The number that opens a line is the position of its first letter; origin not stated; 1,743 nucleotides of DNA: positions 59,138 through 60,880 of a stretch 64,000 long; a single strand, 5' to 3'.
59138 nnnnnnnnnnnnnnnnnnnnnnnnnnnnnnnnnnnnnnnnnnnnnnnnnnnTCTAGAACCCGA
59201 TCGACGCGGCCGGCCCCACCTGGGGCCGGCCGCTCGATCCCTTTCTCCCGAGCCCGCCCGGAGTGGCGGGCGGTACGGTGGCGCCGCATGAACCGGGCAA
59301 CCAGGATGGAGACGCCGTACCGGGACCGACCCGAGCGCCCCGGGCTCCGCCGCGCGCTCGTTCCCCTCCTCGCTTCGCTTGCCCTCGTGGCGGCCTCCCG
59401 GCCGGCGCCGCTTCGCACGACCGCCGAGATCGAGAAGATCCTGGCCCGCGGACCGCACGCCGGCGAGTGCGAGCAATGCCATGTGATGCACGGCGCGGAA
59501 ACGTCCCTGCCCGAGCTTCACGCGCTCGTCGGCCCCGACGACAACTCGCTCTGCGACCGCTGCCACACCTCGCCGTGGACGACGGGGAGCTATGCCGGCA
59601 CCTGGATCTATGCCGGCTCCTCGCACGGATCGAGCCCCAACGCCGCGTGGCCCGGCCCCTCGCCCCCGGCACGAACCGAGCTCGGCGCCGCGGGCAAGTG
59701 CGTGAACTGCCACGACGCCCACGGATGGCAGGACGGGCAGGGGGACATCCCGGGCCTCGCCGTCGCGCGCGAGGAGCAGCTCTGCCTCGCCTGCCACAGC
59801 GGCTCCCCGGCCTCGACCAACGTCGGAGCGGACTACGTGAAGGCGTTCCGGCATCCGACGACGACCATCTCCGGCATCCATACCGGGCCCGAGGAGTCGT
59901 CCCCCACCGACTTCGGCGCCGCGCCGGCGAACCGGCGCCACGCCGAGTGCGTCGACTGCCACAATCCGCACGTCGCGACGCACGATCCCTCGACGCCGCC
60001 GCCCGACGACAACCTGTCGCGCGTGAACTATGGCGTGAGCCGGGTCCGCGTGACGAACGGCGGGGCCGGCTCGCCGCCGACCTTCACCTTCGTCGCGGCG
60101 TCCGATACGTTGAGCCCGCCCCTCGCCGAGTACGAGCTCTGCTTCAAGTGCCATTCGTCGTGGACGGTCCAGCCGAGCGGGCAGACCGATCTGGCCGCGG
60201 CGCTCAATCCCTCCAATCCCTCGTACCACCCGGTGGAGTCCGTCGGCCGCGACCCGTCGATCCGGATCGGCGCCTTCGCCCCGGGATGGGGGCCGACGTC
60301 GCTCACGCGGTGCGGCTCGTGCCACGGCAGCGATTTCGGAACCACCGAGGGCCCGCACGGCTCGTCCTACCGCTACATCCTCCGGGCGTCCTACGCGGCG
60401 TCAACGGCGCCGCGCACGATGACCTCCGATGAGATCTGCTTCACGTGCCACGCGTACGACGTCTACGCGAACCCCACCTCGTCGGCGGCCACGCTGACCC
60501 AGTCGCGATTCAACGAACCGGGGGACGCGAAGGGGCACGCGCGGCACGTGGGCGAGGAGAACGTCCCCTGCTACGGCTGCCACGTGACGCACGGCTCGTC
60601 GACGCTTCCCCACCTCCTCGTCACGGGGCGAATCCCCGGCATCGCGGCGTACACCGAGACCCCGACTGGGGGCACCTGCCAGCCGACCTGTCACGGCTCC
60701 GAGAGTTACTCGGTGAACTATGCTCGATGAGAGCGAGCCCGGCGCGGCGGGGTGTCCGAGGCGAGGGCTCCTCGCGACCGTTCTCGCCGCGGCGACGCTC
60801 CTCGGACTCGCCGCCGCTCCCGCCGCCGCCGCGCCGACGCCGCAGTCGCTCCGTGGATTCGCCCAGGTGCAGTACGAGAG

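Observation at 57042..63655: Candidate porin-multiheme-cytochrome module: NHL propeller + 6-heme + ~10-heme cytochromes + large OM beta-barrel + two lipoproteins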

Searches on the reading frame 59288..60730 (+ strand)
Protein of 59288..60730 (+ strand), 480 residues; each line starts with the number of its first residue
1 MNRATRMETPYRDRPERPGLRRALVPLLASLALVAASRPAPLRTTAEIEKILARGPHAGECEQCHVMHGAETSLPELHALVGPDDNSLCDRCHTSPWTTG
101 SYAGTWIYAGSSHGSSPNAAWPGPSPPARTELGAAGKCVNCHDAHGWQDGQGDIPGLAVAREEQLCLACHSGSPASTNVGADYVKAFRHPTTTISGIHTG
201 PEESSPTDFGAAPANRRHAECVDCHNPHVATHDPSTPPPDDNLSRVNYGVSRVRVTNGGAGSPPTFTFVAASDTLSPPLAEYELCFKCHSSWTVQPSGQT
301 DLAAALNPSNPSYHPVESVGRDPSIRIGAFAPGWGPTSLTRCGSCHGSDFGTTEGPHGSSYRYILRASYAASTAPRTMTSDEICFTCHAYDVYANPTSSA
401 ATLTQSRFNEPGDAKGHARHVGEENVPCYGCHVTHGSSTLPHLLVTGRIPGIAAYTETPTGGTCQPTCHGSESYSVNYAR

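Call 3: search_protein_families(library=pfam, proteins=[window:59288-60730:+], max_evalue=0.1)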
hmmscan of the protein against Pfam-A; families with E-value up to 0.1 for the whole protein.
window:59288-60730:+ (480 aa): 6 families
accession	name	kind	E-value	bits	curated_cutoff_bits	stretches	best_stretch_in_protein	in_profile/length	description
PF09699.15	Paired_CXXCH_1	-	2.3e-21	75.6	20.6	3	134-171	5-37/41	Doubled CXXCH motif (Paired_CXXCH_1)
PF14522.11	Cytochrome_C7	-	6.2e-10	39.2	24.8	1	135-226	13-67/67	Cytochrome c7 and related cytochrome c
PF14537.11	Cytochrom_c3_2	-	0.00052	20.9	25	0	361-438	28-70/79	Cytochrome c3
PF13435.11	Cytochrome_C554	-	0.0014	20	20.8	0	342-392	2-59/84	Cytochrome c554 and c-prime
PF22678.1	Cytochrom_c_NrfB-like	-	0.024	15.6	27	0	166-228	1-43/89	Cytochrome c-type protein NrfB-like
PF02085.21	Cytochrom_CIII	-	0.029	15.1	22.9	0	134-172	45-84/101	Class III cytochrome C family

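Call 4: search_protein_families(library=ncbifam, proteins=[window:59288-60730:+], max_evalue=0.1)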
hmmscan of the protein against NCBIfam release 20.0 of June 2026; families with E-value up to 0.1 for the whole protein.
window:59288-60730:+ (480 aa): 4 families
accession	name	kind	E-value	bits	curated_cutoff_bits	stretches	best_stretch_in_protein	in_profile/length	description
TIGR01905.1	paired_CXXCH_1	subfamily_domain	4.7e-11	42.4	25.2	2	135-171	6-37/41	doubled CXXCH domain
TIGR03508.1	decahem_SO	subfamily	1.3e-09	38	192.2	1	137-178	191-227/258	DmsE family decaheme c-type cytochrome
NF041028.1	decahem_GSU2203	exception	0.00013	21.3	325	1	137-171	176-208/317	GSU2203 family decaheme c-type cytochrome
TIGR01904.2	GSu_C4xC__C2xCH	domain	0.006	16.3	27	1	331-356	41-66/73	CxxxxCH/CxxCH domain c-type cytochrome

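Call 7: search_solved_structures(query=window:59288-60730:+, max_evalue=10, show_alignments=2)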
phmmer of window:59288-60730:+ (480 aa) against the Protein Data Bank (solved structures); distinct sequences matched with E-value up to 10: 3.
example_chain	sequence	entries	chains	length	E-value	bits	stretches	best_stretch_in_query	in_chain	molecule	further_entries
9hrk_A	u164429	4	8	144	0.054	15.4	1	76-188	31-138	Cytochrome P460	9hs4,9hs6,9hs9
6hiu_B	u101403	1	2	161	0.07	15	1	76-187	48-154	Cytochrome P460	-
6m6g_l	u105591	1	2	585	0.31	12.9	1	129-184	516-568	Capsid vertex component 2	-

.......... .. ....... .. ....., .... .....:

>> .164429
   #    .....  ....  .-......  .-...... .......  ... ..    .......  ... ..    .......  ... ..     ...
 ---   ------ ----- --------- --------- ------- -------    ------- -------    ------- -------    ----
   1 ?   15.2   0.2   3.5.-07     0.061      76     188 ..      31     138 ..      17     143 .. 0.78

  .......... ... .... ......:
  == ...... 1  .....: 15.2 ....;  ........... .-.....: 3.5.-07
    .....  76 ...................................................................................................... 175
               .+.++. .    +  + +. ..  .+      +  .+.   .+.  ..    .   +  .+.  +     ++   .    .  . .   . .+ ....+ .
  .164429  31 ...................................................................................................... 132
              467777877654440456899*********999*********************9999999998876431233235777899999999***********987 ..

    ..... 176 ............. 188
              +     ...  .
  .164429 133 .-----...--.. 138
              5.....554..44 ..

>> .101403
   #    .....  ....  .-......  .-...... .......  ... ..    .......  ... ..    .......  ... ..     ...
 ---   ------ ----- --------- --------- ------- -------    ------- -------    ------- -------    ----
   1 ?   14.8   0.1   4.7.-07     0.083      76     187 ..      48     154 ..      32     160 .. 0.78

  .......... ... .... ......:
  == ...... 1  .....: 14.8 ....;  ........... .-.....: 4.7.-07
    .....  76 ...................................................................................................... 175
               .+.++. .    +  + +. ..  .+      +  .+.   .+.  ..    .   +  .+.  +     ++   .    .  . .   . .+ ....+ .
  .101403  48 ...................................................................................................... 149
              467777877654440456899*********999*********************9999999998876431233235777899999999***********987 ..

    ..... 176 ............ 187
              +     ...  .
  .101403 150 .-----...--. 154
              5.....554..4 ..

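Call 79: search_solved_structures(query=A4, max_evalue=1, show_alignments=1)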
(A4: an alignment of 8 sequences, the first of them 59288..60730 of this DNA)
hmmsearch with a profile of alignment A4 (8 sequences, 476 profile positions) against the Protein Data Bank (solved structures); distinct sequences matched with E-value up to 1: 6.
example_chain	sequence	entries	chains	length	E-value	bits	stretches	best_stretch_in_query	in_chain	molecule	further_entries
8k5o_C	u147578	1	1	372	0.11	14.4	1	374-428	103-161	Photosynthetic reaction center cytochrome c subunit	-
3t6d_C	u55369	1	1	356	0.23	13.3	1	369-428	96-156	Photosynthetic reaction center cytochrome c subunit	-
1vrn_C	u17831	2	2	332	0.42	12.4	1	371-428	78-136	Photosynthetic reaction center cytochrome c subunit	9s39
6et5_C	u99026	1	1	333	0.42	12.4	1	371-428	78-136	Photosynthetic reaction center cytochrome c subunit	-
6q2u_A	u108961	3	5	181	0.45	12.3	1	334-432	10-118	Cytochrome c4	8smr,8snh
1h1o_A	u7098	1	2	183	0.52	12.1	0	297-363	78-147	CYTOCHROME C-552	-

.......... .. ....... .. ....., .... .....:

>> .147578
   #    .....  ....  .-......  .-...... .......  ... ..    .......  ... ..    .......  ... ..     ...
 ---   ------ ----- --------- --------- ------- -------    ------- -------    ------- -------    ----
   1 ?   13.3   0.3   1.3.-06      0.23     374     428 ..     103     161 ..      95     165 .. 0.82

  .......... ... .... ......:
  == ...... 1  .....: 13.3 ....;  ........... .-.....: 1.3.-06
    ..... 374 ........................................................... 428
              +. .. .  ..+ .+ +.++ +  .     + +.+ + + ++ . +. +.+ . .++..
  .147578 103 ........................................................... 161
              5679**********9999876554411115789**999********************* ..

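Call 81: find_homologous_proteins(query=window:59288-60730:+, max_evalue=0.00001)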
Query window:59288-60730:+ (480 aa): 1019 proteins with E <= 0.00001 among 8000 candidates; the best 120 are listed.
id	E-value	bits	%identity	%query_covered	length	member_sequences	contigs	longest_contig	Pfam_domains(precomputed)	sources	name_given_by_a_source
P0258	0.0e+0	1122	100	100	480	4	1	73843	PF09699.16,PF14522.12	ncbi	ncbi:MAG TPA: cytochrome c3 family protein [Candidatus Eisenbacteria bacterium]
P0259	3.8e-218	743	71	92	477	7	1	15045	PF09699.16,PF14522.12,PF22113.2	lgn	-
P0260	4.8e-218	743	68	98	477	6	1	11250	PF09699.16,PF14522.12,PF22113.2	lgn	-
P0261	1.1e-211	722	68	92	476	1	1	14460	PF09699.16,PF14537.12,PF14522.12,PF22113.2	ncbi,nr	ncbi:MAG TPA: cytochrome c3 family protein [Candidatus Eisenbacteria bacterium]|nr:cytochrome c3 fam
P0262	2.8e-211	721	69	92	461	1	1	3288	PF09699.16,PF14522.12,PF22113.2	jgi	jgi:predicted CXXCH cytochrome family protein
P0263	4.0e-211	720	69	91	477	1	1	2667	PF09699.16,PF14522.12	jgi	-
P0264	1.9e-210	718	68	92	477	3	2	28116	PF09699.16,PF14522.12,PF22113.2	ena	-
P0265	3.0e-208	711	68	96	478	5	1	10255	PF09699.16,PF14537.12,PF14522.12,PF22113.2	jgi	jgi:predicted CXXCH cytochrome family protein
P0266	9.3e-207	706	67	92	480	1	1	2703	PF09699.16,PF14522.12,PF22113.2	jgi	jgi:predicted CXXCH cytochrome family protein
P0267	2.7e-206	704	67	95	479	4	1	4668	PF09699.16,PF14537.12,PF14522.12,PF22113.2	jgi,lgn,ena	-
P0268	5.1e-206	703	65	98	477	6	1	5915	PF09699.16,PF14537.12,PF14522.12,PF22113.2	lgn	-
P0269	1.4e-204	699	67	92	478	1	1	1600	PF09699.16,PF14522.12,PF22113.2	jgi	jgi:predicted CXXCH cytochrome family protein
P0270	1.8e-203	695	70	87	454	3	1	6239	PF09699.16,PF14522.12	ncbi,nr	ncbi:MAG TPA: cytochrome c3 family protein, partial [Candidatus Eisenbacteria bacterium]|nr:cytochro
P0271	1.7e-202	692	64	96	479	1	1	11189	PF09699.16,PF14522.12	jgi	jgi:predicted CXXCH cytochrome family protein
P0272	1.5e-201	689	65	97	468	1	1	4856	PF09699.16,PF14522.12,PF22113.2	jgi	jgi:predicted CXXCH cytochrome family protein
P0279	1.9e-198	678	65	97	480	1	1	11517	PF09699.16,PF14537.12,PF13435.12,PF14522.12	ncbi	-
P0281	1.1e-197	676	65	95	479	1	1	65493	PF09699.16,PF14522.12,PF22113.2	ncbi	-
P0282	2.3e-197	675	65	92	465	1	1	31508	PF09699.16,PF14537.12,PF14522.12,PF22113.2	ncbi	-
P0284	1.1e-196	673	63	98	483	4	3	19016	PF09699.16,PF14522.12,PF22113.2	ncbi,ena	-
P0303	1.0e-191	656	63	96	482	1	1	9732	PF09699.16,PF14537.12,PF14522.12,PF22113.2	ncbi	-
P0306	3.9e-191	654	63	93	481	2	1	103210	PF09699.16,PF14522.12,PF22113.2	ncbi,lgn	-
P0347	7.9e-185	633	60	95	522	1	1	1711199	PF09699.16,PF14537.12,PF14522.12,PF22113.2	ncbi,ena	-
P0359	4.4e-182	624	61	92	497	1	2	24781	PF09699.16,PF14537.12,PF13435.12,PF14522.12,PF22113.2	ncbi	-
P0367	8.0e-181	620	61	95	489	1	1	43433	PF09699.16,PF14522.12,PF22113.2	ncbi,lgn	-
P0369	9.1e-181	620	59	92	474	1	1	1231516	PF09699.16,PF14537.12,PF14522.12,PF22113.2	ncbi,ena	-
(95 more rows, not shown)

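Call 82: list_cluster_members(proteins=[P0347, P0369, P0281, P0282, P0306, P0367, P0359, P0279, P0303, P0284])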
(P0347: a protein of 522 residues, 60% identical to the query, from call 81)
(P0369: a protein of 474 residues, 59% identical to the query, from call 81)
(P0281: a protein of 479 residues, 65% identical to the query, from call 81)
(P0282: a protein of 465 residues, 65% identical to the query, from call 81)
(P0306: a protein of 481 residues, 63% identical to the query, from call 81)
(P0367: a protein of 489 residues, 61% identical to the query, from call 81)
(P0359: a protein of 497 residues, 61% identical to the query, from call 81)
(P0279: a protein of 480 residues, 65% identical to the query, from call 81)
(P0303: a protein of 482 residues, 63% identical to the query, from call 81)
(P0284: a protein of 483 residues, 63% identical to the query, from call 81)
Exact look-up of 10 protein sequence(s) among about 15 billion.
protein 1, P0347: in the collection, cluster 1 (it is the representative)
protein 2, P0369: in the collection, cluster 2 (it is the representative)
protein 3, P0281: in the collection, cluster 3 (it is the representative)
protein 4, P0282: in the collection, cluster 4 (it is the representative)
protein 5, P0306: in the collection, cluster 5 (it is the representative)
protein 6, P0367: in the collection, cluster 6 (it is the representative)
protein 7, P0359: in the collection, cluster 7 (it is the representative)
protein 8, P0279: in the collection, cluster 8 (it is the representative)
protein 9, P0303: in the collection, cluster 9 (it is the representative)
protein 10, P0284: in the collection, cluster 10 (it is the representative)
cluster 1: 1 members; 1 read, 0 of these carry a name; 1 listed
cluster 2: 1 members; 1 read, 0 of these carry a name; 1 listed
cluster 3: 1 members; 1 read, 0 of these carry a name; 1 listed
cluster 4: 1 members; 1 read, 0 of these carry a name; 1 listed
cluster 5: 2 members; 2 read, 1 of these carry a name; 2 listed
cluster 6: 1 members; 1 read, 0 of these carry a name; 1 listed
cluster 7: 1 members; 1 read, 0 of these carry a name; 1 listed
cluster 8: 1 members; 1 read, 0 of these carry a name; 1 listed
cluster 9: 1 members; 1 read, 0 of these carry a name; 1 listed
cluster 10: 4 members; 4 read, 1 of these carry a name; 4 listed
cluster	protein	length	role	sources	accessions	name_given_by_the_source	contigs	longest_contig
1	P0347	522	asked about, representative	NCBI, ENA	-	-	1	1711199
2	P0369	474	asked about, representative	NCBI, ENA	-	-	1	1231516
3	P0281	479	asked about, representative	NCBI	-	-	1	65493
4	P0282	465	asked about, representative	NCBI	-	-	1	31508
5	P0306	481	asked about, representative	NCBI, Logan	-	-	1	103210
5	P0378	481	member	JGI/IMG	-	predicted CXXCH cytochrome family protein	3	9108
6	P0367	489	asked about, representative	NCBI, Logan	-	-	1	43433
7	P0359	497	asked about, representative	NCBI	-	-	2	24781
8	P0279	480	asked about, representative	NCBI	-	-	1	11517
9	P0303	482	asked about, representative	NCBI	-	-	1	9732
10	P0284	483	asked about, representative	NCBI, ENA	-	-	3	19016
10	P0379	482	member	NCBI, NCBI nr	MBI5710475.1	MAG: hypothetical protein HZC42_09260 [Candidatus Eisenbacteria bacterium] | hypothetical protein [Candidatus Eisenbacteria bacterium]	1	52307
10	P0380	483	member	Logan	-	-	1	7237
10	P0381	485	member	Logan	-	-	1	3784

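Call 83: find_encoding_contigs(protein=P0347, flank=10000, max_places=1)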
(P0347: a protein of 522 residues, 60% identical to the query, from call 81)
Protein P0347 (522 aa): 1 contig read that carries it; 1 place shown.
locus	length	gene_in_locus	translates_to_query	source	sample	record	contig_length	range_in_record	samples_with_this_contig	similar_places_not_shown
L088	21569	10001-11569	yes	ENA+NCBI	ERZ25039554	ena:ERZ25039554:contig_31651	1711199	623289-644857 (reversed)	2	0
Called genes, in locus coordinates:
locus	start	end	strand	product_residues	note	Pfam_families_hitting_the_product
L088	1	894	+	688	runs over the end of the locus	PF05649:Peptidase_M13_N, PF01431:Peptidase_M13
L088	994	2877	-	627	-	PF02922:CBM_48 (weak), PF00128:Alpha-amylase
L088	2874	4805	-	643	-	PF02922:CBM_48, PF00128:Alpha-amylase (weak), PF02806:Alpha-amylase_C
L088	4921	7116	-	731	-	PF01578:Cytochrom_C_asm, PF16327:CcmF_C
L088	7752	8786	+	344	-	PF08450:SGL (faint), PF01436:NHL (faint), PF13449:Phytase-like (faint), PF17170:DUF5128 (weak)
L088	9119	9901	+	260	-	PF09699:Paired_CXXCH_1 (faint), PF14522:Cytochrome_C7 (faint), PF22113:Mtrc-MtrF_II-IV_dom (faint)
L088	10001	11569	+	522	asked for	PF14522:Cytochrome_C7 (faint), PF14537:Cytochrom_c3_2 (faint), PF22113:Mtrc-MtrF_II-IV_dom (faint), PF09699:Paired_CXXCH_1 (weak)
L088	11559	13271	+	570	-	-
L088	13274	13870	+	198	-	PF05643:GNA1162-like (weak)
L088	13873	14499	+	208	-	-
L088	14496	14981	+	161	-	-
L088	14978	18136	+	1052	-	-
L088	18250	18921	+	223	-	-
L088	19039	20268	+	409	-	PF04055:Radical_SAM, PF19288:CofH_C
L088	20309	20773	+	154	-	-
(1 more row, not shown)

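Call 84: find_encoding_contigs(protein=P0369, flank=10000, max_places=1)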
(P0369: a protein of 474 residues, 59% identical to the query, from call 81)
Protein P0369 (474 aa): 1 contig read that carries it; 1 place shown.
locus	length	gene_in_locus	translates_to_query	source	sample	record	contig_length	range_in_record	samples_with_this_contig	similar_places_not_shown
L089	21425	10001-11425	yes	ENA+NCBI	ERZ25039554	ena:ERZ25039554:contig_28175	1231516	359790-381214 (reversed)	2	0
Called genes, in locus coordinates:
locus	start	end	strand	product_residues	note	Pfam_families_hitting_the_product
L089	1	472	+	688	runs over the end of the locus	PF05649:Peptidase_M13_N, PF01431:Peptidase_M13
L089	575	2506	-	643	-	PF02922:CBM_48, PF00128:Alpha-amylase, PF02806:Alpha-amylase_C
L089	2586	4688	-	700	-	PF13860:FlgD_ig (faint)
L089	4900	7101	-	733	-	PF01578:Cytochrom_C_asm, PF16327:CcmF_C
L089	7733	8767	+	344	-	PF08450:SGL (faint), PF01436:NHL (weak)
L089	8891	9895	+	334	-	PF14522:Cytochrome_C7 (faint), PF09699:Paired_CXXCH_1 (faint)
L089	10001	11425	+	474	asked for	PF14522:Cytochrome_C7 (faint), PF22113:Mtrc-MtrF_II-IV_dom (faint), PF09699:Paired_CXXCH_1 (weak), PF14537:Cytochrom_c3_2 (faint), PF09699:Paired_CXXCH_1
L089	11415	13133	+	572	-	-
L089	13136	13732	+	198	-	-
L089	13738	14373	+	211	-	-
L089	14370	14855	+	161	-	-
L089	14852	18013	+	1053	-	-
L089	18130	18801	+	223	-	PF16927:HisKA_7TM (weak)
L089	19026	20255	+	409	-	PF04055:Radical_SAM, PF19288:CofH_C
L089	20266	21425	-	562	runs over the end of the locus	-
